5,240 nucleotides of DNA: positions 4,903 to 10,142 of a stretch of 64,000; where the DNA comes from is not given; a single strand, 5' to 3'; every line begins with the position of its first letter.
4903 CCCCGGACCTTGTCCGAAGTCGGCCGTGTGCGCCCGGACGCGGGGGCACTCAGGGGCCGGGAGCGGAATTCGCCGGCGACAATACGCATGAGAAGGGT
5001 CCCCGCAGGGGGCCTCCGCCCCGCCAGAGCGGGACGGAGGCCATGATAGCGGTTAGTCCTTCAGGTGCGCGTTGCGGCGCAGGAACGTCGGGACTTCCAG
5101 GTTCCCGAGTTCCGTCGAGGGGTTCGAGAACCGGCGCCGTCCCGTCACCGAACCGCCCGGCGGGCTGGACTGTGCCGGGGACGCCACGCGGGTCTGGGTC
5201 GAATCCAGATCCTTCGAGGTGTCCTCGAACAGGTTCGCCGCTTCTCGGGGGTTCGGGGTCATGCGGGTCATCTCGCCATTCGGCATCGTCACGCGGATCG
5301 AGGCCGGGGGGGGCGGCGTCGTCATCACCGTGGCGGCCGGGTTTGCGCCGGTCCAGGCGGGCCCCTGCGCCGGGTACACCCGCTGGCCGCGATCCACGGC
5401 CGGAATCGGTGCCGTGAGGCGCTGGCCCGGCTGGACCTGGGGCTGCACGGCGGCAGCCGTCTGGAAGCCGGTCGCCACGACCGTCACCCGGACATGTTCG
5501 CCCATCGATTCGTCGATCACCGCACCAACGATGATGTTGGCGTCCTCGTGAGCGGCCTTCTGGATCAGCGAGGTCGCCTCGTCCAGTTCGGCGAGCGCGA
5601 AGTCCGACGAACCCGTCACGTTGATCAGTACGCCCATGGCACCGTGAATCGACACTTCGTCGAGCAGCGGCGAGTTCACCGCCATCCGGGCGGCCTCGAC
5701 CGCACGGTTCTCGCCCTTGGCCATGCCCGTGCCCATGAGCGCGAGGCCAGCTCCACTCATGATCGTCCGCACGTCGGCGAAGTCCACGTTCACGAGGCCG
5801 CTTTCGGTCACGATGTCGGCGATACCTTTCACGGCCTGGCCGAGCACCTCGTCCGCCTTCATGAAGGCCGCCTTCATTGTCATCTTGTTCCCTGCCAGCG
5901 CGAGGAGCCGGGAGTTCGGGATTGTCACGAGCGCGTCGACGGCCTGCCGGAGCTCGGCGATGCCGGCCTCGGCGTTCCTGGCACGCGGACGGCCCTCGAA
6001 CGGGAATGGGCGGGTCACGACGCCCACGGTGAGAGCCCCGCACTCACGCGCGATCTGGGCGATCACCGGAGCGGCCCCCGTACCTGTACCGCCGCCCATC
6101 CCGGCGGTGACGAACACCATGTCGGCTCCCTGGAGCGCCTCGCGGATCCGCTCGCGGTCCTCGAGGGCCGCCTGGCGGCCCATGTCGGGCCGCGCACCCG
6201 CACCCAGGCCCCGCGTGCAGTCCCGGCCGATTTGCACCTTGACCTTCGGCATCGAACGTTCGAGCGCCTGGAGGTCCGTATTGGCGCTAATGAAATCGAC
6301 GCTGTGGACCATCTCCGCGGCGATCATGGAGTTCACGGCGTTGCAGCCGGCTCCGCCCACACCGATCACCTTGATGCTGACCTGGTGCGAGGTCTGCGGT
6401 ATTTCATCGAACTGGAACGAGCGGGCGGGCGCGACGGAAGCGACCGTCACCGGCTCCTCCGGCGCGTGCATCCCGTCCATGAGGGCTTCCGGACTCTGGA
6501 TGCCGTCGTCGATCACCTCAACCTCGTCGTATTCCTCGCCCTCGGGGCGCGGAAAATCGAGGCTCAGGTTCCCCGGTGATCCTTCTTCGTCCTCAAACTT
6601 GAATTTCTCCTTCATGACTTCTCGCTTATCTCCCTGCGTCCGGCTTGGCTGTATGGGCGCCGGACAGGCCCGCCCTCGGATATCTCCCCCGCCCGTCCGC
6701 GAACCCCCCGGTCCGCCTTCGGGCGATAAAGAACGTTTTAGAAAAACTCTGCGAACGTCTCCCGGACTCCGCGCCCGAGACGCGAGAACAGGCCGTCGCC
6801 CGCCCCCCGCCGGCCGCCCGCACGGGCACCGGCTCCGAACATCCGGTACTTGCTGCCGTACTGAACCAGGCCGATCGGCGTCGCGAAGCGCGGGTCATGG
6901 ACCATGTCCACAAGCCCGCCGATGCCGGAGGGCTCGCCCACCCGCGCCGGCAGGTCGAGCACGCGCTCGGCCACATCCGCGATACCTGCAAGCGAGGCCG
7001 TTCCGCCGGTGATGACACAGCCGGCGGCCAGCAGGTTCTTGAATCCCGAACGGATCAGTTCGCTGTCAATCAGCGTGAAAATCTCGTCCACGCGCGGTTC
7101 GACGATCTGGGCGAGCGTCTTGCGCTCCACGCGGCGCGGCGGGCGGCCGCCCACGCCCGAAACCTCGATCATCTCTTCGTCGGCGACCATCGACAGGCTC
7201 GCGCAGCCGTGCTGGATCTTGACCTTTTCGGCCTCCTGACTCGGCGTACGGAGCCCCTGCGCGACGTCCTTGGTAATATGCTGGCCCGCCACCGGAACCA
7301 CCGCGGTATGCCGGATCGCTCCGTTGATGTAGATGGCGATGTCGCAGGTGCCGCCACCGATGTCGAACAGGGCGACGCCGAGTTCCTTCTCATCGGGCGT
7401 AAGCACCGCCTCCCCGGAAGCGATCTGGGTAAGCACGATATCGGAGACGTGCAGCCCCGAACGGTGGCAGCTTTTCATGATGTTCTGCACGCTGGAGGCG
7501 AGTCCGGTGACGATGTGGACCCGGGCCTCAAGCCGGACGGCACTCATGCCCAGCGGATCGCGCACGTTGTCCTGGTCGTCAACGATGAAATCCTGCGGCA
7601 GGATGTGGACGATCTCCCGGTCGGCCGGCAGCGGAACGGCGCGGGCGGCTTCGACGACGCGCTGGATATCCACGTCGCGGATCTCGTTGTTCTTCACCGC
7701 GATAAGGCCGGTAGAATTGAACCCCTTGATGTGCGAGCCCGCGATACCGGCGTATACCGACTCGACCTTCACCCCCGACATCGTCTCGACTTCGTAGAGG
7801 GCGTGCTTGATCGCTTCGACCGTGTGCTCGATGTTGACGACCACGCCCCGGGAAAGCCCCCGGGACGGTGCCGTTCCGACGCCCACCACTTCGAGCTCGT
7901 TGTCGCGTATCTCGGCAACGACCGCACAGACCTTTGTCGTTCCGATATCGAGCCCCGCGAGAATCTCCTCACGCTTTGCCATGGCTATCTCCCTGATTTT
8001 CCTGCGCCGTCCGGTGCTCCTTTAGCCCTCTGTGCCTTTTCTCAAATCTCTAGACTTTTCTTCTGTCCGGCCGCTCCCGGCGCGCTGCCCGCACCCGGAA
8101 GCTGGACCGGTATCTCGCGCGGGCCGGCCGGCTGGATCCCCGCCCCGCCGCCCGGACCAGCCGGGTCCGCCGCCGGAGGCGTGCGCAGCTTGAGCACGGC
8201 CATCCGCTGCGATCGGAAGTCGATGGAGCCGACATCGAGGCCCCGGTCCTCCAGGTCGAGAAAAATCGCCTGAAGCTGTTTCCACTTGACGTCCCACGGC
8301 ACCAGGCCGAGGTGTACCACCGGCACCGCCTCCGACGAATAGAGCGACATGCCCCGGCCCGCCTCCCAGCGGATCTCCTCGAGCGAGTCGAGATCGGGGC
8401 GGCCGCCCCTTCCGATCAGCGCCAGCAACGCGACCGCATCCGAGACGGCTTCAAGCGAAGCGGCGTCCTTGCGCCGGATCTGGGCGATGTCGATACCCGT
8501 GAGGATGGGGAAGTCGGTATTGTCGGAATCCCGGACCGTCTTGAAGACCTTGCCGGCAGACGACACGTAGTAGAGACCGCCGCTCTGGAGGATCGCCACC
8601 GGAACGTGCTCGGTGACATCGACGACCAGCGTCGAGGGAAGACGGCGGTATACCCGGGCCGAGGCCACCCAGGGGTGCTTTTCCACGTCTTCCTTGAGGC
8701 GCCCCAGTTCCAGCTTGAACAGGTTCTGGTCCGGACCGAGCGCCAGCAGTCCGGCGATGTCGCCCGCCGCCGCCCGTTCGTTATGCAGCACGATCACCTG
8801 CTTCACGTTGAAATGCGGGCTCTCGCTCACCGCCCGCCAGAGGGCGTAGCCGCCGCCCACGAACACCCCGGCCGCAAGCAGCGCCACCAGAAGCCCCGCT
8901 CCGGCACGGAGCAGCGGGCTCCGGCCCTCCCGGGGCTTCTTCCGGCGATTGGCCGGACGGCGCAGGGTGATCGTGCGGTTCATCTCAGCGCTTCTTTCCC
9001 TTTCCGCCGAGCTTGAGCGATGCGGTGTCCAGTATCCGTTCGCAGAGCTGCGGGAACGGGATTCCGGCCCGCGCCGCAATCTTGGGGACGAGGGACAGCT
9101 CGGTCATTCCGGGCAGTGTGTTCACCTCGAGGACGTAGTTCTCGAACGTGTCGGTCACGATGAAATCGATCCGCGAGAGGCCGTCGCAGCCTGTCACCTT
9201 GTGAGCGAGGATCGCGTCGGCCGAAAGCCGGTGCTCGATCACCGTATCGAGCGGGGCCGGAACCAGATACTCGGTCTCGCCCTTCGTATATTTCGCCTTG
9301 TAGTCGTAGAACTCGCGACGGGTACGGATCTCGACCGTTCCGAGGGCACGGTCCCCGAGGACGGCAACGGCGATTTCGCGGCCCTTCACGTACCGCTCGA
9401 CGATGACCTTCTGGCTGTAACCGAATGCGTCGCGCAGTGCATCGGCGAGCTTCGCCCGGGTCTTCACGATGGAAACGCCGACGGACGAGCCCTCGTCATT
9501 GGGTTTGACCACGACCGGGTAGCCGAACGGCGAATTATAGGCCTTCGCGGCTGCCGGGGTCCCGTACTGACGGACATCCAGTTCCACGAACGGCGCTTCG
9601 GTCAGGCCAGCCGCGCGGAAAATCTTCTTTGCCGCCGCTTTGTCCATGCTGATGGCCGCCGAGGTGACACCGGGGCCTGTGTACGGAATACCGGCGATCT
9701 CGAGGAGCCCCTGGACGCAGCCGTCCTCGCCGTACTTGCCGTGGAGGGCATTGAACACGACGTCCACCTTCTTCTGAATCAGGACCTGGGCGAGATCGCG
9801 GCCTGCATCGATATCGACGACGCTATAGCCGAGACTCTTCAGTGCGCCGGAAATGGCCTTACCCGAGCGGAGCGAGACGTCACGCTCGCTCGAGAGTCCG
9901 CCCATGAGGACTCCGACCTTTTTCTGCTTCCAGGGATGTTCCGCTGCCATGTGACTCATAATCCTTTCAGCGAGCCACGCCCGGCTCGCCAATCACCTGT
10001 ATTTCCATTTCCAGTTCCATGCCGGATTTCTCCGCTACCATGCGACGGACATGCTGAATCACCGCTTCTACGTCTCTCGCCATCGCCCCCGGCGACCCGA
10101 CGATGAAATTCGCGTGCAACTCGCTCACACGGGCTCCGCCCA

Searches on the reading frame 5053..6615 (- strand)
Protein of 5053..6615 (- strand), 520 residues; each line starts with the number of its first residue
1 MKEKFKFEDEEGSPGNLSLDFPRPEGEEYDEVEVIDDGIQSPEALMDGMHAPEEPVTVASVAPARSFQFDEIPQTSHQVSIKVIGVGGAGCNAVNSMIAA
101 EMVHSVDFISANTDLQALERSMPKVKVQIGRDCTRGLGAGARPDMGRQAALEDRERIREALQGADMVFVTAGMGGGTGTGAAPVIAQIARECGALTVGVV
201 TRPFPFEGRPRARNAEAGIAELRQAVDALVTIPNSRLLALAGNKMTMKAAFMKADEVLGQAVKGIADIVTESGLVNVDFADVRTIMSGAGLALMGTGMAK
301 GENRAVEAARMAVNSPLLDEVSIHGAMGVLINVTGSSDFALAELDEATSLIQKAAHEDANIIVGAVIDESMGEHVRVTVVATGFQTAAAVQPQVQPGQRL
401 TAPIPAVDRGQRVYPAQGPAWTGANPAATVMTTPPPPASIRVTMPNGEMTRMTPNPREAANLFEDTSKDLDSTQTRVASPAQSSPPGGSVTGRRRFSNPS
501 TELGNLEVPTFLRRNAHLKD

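Call 49: search_protein_families(library=pfam, proteins=[window:5053-6615:-], max_evalue=0.001)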
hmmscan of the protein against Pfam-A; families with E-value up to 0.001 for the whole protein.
window:5053-6615:- (520 aa): 2 families
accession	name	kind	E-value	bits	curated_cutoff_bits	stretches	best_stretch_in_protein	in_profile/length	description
PF00091.31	Tubulin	-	2.1e-48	165.6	33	1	80-240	1-188/190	Tubulin/FtsZ family, GTPase domain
PF12327.13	FtsZ_C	-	7.1e-34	116.4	27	1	290-385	1-95/95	FtsZ family, C-terminal domain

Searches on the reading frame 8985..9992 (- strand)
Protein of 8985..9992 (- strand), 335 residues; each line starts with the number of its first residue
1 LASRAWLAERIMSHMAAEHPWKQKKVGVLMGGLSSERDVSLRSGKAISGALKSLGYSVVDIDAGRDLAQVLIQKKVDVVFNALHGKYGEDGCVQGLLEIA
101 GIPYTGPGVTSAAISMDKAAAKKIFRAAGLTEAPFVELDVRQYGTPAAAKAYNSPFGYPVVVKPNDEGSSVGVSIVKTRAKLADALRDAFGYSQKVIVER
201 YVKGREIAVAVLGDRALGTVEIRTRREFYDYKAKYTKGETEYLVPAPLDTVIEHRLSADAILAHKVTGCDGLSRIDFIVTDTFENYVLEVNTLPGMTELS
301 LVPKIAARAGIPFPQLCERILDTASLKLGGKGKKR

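Call 49: search_protein_families(library=pfam, proteins=[window:8985-9992:-], max_evalue=0.001)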
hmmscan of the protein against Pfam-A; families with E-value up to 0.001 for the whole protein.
window:8985-9992:- (335 aa): 8 families
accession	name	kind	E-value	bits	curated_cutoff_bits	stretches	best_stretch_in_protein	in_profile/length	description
PF07478.18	Dala_Dala_lig_C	-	5.9e-57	192.9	24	1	125-321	2-203/204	D-ala D-ala ligase C-terminus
PF01820.27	Dala_Dala_lig_N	-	2.8e-22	79.9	34.6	2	73-107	87-121/121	D-ala D-ala ligase N-terminus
PF02786.22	CPSase_L_D2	-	3.6e-11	43.4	19.8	1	118-292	2-178/211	Carbamoyl-phosphate synthase L chain, ATP binding domain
PF02655.19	ATP-grasp_3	-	1.3e-07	32.3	23.2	1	141-292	14-155/160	ATP-grasp domain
PF13535.11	ATP-grasp_4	-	1.7e-07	31.4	27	1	157-222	2-80/160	ATP-grasp domain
PF01071.24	GARS_A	-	2e-05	25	27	1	117-214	2-101/194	Phosphoribosylglycinamide synthetase, ATP-grasp (A) domain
PF08443.16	RimK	-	0.00011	22.3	21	1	151-305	36-178/188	RimK-like ATP-grasp domain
PF02222.28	ATP-grasp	-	0.00028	21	27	1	147-211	20-86/179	ATP-grasp domain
